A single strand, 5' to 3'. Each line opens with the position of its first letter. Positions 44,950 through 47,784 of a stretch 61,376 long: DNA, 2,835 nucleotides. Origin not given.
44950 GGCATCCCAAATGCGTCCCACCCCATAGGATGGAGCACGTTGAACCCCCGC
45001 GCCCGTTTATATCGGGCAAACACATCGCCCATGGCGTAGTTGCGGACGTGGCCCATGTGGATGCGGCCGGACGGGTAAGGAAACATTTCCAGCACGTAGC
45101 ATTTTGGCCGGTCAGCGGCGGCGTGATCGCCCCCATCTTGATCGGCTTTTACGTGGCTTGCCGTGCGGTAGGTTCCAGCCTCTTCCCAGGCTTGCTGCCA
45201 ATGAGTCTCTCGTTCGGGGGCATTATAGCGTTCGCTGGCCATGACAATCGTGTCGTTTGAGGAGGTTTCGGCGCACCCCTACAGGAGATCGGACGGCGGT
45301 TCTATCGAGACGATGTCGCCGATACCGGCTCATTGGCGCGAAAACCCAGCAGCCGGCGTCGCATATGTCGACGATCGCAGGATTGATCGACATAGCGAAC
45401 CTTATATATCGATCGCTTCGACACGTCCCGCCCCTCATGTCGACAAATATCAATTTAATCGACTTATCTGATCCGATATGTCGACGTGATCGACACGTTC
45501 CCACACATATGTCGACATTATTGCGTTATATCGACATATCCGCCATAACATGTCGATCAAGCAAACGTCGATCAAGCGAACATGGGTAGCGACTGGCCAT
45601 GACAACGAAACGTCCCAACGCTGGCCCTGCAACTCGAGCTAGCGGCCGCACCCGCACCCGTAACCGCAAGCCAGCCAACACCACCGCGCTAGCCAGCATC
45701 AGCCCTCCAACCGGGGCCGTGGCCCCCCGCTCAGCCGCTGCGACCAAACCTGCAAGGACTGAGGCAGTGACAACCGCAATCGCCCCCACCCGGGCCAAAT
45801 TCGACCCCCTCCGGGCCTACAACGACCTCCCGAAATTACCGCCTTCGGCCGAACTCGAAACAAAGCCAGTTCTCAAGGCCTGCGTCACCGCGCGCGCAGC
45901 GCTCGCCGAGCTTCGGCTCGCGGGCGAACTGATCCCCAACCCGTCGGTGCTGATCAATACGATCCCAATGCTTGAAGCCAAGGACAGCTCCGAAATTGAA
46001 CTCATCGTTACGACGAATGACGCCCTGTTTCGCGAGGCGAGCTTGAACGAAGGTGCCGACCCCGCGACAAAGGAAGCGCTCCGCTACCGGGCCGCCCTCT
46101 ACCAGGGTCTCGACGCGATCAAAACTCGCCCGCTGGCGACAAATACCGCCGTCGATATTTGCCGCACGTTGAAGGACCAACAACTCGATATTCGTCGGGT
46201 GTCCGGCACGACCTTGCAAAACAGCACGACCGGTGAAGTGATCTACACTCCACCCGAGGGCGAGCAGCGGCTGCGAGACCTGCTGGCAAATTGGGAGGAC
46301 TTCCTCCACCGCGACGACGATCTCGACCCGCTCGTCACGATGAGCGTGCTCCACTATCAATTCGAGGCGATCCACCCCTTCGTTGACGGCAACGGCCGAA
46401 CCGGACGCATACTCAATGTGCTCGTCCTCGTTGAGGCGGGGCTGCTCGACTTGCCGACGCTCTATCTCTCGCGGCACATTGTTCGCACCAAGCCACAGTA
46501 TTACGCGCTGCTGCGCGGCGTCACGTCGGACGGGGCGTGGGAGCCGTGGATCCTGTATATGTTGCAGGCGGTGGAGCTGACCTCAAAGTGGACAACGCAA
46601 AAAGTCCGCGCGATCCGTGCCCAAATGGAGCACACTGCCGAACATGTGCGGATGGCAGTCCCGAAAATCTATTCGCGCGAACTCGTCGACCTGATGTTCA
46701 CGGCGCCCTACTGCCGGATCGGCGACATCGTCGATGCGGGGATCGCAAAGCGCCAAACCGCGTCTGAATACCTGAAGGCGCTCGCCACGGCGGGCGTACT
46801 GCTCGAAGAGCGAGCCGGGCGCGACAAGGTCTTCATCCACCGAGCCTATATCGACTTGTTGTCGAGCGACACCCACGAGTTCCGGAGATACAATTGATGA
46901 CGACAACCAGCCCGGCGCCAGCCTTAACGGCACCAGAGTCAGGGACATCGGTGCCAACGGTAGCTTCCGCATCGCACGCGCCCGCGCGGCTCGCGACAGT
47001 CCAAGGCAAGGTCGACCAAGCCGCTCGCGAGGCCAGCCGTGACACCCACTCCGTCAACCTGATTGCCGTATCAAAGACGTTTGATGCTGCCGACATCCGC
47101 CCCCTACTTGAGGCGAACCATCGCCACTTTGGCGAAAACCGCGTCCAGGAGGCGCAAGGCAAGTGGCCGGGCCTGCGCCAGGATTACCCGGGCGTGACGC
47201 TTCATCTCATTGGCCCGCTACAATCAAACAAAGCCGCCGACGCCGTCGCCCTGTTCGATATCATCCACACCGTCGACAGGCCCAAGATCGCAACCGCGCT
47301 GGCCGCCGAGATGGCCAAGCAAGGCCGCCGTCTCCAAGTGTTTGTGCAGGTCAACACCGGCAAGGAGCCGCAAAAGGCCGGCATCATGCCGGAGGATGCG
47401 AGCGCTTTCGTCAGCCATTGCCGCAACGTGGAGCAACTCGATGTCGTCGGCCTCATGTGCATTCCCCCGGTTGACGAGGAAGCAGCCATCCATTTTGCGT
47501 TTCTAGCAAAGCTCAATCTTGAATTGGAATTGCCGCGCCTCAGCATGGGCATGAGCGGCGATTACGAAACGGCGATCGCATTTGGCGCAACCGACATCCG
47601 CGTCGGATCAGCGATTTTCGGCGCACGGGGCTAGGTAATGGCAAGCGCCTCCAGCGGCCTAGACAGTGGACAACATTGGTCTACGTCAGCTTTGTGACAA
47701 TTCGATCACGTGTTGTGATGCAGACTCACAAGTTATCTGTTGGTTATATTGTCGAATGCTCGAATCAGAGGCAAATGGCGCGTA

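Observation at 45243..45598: Iteron-like array of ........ motifs with a ~72-bp superstructure between leuS and a Fic gene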

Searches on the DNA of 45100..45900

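Call 45: search_rna_families(source=window, start=45100, end=45900, threshold=evalue, max_evalue=1)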
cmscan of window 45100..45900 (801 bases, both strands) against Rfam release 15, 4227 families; matches with E-value up to 1: 0.
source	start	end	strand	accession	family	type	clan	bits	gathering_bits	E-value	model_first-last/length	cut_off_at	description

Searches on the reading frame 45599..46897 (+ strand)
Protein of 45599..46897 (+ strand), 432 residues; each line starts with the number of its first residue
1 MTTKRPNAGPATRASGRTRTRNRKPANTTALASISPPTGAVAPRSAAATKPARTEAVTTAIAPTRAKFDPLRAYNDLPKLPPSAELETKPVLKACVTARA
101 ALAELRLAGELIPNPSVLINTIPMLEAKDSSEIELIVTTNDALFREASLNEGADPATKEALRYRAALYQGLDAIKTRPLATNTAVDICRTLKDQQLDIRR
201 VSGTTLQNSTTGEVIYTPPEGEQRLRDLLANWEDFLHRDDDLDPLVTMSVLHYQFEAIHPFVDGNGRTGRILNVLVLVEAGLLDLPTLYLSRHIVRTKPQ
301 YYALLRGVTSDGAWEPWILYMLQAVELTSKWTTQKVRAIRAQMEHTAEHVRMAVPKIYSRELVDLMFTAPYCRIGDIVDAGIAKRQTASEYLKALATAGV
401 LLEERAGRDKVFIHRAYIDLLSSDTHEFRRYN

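Call 8: search_protein_families(library=pfam, proteins=[window:45599-46897:+])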
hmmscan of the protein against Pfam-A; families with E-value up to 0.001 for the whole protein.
window:45599-46897:+ (432 aa): 3 families
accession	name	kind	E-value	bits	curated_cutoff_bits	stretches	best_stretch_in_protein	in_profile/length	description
PF21248.3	SoFic-like_C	-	2.3e-31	108.3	27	1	343-416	2-75/76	Protein adenylyltransferase SoFic-like, C-terminal domain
PF13784.11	Fic_N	-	1.9e-22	79.5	26.7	1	92-172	1-82/82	Fic/DOC family N-terminal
PF02661.23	Fic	-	4e-15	56.9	24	1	203-277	21-93/93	Fic/DOC family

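Call 10: find_related_loci(query=window:45599-46897:+, collection=genome_contigs, flank=4000)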
Query window:45599-46897:+ (432 aa) in genome_contigs; peptide patterns used: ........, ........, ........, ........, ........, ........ (x = any residue, [..] = any of these).
283 stretches matched a pattern; 216 encode a relative of the query (tblastn E <= 1e-3); the best 80 are kept; 80 distinct loci.
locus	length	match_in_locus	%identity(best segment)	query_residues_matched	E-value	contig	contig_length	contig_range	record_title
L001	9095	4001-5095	78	68-431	0e+0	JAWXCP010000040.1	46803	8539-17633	MAG: Hyphomicrobium aestuarii isolate SP4G1.84 k99_361560, whole genome shotgun sequence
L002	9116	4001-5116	68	62-432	2e-169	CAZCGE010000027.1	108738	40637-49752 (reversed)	MAG TPA_asm: uncultured Devosia sp. isolate binchicken_co165_338 genome assembly, contig: k141_2368222, whole genome sho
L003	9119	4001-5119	67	60-431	7e-169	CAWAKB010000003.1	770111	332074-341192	MAG: uncultured Alphaproteobacteria bacterium isolate MFD02416.bin.1.147 genome assembly, contig: contig_40948, whole ge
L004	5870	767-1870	69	66-432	4e-170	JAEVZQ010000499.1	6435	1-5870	MAG: Proteobacteria bacterium isolate OH_PBB_177 k127_1262839, whole genome shotgun sequence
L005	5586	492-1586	67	68-431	1e-165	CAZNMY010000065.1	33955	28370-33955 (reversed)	MAG TPA_asm: uncultured Devosia sp. isolate SRP287051_co2_2 genome assembly, contig: NODE_2723_length_33955_cov_12.34451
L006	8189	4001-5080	67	73-431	8e-165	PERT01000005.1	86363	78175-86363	MAG: Hyphomicrobium sp. isolate FW.3.32 FD_1000156_86363, whole genome shotgun sequence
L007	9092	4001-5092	65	69-431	3e-163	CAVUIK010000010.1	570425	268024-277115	MAG: uncultured Alphaproteobacteria bacterium isolate MFD04651.bin.1.48 genome assembly, contig: contig_446, whole genom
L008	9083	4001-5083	65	72-431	1e-160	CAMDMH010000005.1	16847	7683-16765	MAG: Devosia equisanguinis isolate MoH-02may19-1 genome assembly, contig: MoH-02may19-C5783, whole genome shotgun sequen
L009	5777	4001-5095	65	68-431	9e-160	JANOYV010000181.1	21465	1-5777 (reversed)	MAG: Hyphomicrobiaceae bacterium isolate VAR_79_metabat_585 VAR_79_k141_2848792, whole genome shotgun sequence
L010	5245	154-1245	66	69-431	3e-159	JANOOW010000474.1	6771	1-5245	MAG: Hyphomicrobiaceae bacterium isolate VAR_43_metabat_10 VAR_43_k141_1100121, whole genome shotgun sequence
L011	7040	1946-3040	67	68-431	2e-158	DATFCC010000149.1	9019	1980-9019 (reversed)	MAG TPA_asm: Hyphomicrobiaceae bacterium isolate SMAG_U8544 k141_1753712, whole genome shotgun sequence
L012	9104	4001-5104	64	65-431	4e-155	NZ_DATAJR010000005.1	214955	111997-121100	MAG: Hyphomicrobium sp. isolate SMAG_U6917 k141_66098, whole genome shotgun sequence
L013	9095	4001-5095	66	68-431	7e-154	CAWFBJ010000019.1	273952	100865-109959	MAG: uncultured Alphaproteobacteria bacterium isolate MFD09267.bin.1.290 genome assembly, contig: contig_42952, whole ge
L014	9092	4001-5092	63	68-431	1e-152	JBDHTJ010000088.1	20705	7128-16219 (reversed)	MAG: Hyphomicrobiaceae bacterium isolate AS-MICRO-3CA.252 NODE_11426_length_20705_cov_6.883502, whole genome shotgun seq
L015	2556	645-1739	62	68-431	2e-161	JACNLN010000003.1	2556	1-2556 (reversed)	MAG: Candidatus Neomarinimicrobiota bacterium isolate NIOZ-UU84 NIOZ-UU_NODE_64053_length_2556_cov_207.004, whole genome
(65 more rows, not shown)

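Call 30: search_solved_structures(query=window:45599-46897:+, max_evalue=0.00001)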
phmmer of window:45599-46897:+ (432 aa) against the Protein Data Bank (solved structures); distinct sequences matched with E-value up to 0.00001: 23.
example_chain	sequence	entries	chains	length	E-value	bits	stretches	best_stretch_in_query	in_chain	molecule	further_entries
9tch_A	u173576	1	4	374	1.2e-140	472.6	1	71-431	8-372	Protein adenylyltransferase SoFic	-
9tcl_B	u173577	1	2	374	1.5e-139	468.9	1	71-431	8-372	Protein adenylyltransferase SoFic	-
9tc4_A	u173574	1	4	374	1.5e-139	468.9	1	71-431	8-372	Protein adenylyltransferase SoFic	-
3zcn_A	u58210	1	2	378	2.2e-139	468.4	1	71-431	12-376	ADENOSINE MONOPHOSPHATE-PROTEIN TRANSFERASE SOFIC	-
3eqx_A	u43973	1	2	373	2.2e-139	468.4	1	71-431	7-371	FIC DOMAIN CONTAINING TRANSCRIPTIONAL REGULATOR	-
9tb0_A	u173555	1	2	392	3.3e-139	467.8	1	71-431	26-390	Protein adenylyltransferase SoFic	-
3zec_A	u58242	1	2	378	2e-138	465.2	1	71-431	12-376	ADENOSINE MONOPHOSPHATE-PROTEIN TRANSFERASE SOFIC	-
9vjc_A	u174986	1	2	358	1e-133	449.7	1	73-418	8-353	Protein adenylyltransferase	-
4rgl_A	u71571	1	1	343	4.7e-11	45.8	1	215-325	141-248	Filamentation induced by cAMP protein Fic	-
7cb8_A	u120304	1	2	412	1.4e-09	40.9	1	214-428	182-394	Fic-domain containing protein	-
5jj6_A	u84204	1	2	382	4.2e-09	39.4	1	225-326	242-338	Adenosine monophosphate-protein transferase FICD homolog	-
5jj7_A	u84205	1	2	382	4.2e-09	39.4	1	225-326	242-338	Adenosine monophosphate-protein transferase FICD homolog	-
6i7i_A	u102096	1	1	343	2.2e-08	37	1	222-328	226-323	Adenosine monophosphate-protein transferase FICD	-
6i7j_A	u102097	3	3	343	2.2e-08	37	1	222-328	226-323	Adenosine monophosphate-protein transferase FICD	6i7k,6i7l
6i7h_A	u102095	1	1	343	2.2e-08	37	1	223-328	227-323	Adenosine monophosphate-protein transferase FICD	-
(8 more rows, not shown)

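Call 31: search_protein_families(library=padloc, proteins=[window:45599-46897:+])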
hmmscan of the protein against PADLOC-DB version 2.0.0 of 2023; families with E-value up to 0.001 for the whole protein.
window:45599-46897:+ (432 aa): 7 families
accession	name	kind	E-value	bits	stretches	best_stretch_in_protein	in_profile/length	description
PDLC03963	SoFic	-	2.8e-116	386.8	1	76-422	8-359/361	-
PDLC04966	PDC-S24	-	7e-14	49.5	1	154-308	210-368/497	-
PDLC04836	PDC-S04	-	9.4e-11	39.3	1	206-272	121-182/244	-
PDLC04837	PDC-S04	-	7.6e-10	36.5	1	214-280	125-186/234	-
PDLC04840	PDC-S04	-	9.6e-10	36.6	1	206-275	100-172/227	-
PDLC04839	PDC-S04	-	1.4e-07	29.4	1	247-284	129-166/205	-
PDLC04838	PDC-S04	-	0.00013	19.8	1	248-281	133-166/209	-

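Call 62: search_dna_similar(query=window:45800-46894:+, collection=phages, mode=protein, max_rows=15)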
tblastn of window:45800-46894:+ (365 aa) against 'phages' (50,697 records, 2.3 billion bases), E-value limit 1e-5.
Records with a match: 29; places in all: 29; records where one place covers at least 80% of the query: 3.
Best place of each record, by identity: <60% 29.
By first word of the organism name: Streptococcus 16; Bacteriophage 5; Brochothrix 2; Lactococcus 2; Clostridioides 2; Mycobacterium 1; Faecalibacterium 1.
By host as written in the record: - 6; Brochothrix thermosphacta 2; Streptococcus pyogenes MGAS315 2; Lactococcus lactis 1; Streptococcus thoraltensis DSM_12221 1; Mycobacterium abscessus GD12 1; Streptococcus halotolerans HTS9 1; Faecalibacterium sp. HTF-238 1; and 14 more.
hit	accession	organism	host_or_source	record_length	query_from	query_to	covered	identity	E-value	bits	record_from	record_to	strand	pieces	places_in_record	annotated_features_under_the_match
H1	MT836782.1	Bacteriophage sp.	human fecal samples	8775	5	359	97%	43.2%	7e-83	280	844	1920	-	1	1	record has no annotation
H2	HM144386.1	Brochothrix phage BL3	Brochothrix thermosphacta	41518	49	359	85%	26.7%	1e-22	105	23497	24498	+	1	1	gp26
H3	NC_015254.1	Brochothrix phage BL3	Brochothrix thermosphacta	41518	49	359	85%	26.7%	1e-22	105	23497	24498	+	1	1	gp26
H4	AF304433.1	Lactococcus phage TP901-1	-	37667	59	338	77%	23.6%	5e-9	64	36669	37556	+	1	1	ORF56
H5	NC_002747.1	Lactococcus phage TP901-1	Lactococcus lactis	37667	59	338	77%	23.6%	5e-9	64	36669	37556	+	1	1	Fic family protein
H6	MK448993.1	Streptococcus phage Javan616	Streptococcus thoraltensis DSM_12221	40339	91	334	67%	26.3%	2e-17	90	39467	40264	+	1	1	MloA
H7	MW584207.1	Mycobacterium phage prophiGD12-2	Mycobacterium abscessus GD12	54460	139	341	56%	27.9%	4e-8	61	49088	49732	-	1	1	82: Fic family protein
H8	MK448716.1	Streptococcus phage Javan249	Streptococcus halotolerans HTS9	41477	174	334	44%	31.5%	4e-16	86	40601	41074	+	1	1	MloA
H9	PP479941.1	Faecalibacterium phage Aster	Faecalibacterium sp. HTF-238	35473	167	345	49%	25.8%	3e-6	55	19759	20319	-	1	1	hypothetical protein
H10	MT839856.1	Bacteriophage sp.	human fecal samples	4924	167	345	49%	25.8%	3e-6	55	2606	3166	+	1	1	record has no annotation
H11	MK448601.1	Streptococcus satellite phage Javan653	Streptococcus vestibularis F0396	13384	91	235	40%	31.2%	1e-11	72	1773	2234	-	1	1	hypothetical protein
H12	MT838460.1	Bacteriophage sp.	human fecal samples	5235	145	235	25%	45.7%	1e-7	60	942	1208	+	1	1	record has no annotation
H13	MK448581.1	Streptococcus satellite phage Javan620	Streptococcus uberis 0140J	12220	130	256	35%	31.3%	6e-9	64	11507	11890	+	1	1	MloA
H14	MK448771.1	Streptococcus phage Javan481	Streptococcus pyogenes ERR485801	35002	176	270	26%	41.8%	1e-13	78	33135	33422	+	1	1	MloA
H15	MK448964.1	Streptococcus phage Javan502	Streptococcus pyogenes MGAS10750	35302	176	270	26%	41.8%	1e-13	78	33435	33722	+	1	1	MloA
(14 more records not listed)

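Call 64: find_related_loci(query=window:45800-46894:+, collection=viral_contigs, flank=1500)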
Query window:45800-46894:+ (365 aa) in viral_contigs; peptide patterns used: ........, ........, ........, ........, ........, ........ (x = any residue, [..] = any of these).
28 stretches matched a pattern; 9 encode a relative of the query (tblastn E <= 1e-3); 9 distinct loci.
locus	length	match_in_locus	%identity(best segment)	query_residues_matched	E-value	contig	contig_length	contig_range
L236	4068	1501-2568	61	1-355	3e-150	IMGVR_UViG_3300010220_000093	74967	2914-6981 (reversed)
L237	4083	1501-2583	60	1-360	2e-145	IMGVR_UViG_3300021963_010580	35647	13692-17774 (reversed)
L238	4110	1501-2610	51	1-363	5e-115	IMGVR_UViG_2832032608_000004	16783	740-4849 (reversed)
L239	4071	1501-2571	47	3-357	1e-103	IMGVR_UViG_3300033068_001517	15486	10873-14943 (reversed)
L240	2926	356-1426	44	1-356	4e-95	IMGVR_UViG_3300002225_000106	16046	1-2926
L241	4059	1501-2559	44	10-356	2e-87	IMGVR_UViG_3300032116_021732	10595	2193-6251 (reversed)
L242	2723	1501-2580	39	7-357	1e-74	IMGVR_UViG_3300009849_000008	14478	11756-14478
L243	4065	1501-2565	30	11-354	9e-44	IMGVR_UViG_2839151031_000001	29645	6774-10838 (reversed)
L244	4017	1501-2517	36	24-361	8e-54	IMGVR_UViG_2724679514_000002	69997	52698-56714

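Call 79: predict_structure(protein=window:45767-46894:+)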
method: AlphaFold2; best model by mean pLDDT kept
length: 376 residues; sequences in the alignment: 1
mean_pLDDT: 33.6   pTM: 0.24
mean pLDDT of the five models: 33.6, 31.8, 31.3, 30.9, 27.8
residues with pLDDT >= 90: 0; 70-90: 0; 50-70: 0; < 50: 376
segments of 3 or more residues with pLDDT < 50: 1-376
pLDDT, mean of each block of 10 residues (from residue 1): 28 37 36 42 43 35 31 30 35 45 45 40 34 33 24 23 32 35 31 30 30 30 31 31 28 30 32 32 35 33 36 32 38 41 34 31 34 30
secondary structure, 60 per line:
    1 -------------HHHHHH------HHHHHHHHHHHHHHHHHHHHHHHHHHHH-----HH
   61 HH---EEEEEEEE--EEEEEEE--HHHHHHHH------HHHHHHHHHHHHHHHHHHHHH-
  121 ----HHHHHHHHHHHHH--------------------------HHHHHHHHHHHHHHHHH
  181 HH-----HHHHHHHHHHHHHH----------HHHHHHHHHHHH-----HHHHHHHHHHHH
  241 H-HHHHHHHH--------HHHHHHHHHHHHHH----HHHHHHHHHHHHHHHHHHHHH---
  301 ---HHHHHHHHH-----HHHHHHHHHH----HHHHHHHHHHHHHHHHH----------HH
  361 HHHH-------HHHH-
elements in order: H14-19 H26-53 H59-62 E66-73 E76-82 H85-92 H99-119 H125-137 H164-182 H188-201 H212-223 H229-241 H243-250 H259-272 H277-297 H304-312 H318-327 H332-348 H359-364 H372-375

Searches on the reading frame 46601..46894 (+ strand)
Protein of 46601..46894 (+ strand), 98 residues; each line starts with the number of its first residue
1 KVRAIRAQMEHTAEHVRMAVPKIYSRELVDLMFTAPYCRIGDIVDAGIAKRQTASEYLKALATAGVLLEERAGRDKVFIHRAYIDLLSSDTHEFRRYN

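Call 74: search_solved_structures(query=window:46601-46894:+, max_evalue=0.01, show_alignments=3)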
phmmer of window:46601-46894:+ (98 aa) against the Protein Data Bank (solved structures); distinct sequences matched with E-value up to 0.01: 8.
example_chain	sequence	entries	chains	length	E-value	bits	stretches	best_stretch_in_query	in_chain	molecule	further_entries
9tch_A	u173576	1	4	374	6.8e-28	99.8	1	1-97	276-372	Protein adenylyltransferase SoFic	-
9tb0_A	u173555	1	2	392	6.9e-28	99.8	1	1-97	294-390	Protein adenylyltransferase SoFic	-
3eqx_A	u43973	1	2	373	7.4e-28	99.7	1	1-97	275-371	FIC DOMAIN CONTAINING TRANSCRIPTIONAL REGULATOR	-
9tc4_A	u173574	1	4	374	7.7e-28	99.6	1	1-97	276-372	Protein adenylyltransferase SoFic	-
3zec_A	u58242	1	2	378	8.2e-28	99.5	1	1-97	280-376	ADENOSINE MONOPHOSPHATE-PROTEIN TRANSFERASE SOFIC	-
9tcl_B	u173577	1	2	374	8.2e-28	99.5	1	1-97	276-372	Protein adenylyltransferase SoFic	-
3zcn_A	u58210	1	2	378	8.3e-28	99.5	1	1-97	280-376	ADENOSINE MONOPHOSPHATE-PROTEIN TRANSFERASE SOFIC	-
9vjc_A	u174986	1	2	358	9.7e-22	80.1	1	1-84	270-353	Protein adenylyltransferase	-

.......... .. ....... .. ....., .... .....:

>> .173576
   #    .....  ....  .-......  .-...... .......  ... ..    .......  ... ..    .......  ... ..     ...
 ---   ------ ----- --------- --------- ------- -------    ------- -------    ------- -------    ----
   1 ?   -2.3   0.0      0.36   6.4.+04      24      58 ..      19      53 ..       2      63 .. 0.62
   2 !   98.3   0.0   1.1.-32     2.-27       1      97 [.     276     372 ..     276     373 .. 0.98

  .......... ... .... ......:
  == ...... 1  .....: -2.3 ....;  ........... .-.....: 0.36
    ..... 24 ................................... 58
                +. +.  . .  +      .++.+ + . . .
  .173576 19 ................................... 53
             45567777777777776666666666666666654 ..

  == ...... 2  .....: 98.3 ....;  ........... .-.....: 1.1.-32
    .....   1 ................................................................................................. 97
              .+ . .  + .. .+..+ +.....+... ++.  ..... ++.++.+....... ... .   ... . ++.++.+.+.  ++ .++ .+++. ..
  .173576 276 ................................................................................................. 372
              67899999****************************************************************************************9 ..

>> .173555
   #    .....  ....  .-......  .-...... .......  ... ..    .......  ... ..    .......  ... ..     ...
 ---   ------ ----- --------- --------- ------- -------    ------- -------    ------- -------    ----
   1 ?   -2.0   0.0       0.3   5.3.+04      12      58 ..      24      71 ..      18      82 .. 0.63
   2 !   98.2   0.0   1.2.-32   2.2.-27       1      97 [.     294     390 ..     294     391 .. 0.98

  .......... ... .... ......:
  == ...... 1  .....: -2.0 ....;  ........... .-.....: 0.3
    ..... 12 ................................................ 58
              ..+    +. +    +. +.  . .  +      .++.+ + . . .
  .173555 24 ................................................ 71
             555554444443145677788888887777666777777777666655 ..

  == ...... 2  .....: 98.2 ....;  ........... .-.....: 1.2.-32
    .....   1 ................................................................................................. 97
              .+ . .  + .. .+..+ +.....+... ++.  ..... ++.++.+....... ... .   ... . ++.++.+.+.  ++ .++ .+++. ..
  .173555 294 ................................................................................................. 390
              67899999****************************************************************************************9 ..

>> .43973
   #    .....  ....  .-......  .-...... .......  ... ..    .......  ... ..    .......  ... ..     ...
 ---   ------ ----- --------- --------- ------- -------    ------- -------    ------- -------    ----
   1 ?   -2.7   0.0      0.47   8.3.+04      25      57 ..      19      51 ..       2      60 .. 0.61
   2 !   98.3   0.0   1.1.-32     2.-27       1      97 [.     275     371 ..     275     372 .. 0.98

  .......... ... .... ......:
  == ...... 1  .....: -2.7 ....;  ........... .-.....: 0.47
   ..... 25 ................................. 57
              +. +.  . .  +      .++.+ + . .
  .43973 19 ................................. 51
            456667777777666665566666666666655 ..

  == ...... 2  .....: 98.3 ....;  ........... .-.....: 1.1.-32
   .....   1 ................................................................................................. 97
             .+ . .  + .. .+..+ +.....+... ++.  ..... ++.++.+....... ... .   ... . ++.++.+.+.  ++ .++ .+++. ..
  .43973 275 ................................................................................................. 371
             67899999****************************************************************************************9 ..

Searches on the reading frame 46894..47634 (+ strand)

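Call 8: search_protein_families(library=pfam, proteins=[window:46894-47634:+])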
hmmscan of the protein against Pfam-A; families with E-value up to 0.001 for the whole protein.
window:46894-47634:+ (246 aa): 1 family
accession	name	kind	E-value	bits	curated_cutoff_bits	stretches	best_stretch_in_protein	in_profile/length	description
PF01168.26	Ala_racemase_N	-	4.7e-23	82.5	24.1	1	49-245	15-219/220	Alanine racemase, N-terminal domain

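Call 31: search_protein_families(library=padloc, proteins=[window:46894-47634:+])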
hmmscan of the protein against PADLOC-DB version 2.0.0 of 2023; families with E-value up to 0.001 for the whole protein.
window:46894-47634:+ (246 aa): 0 families
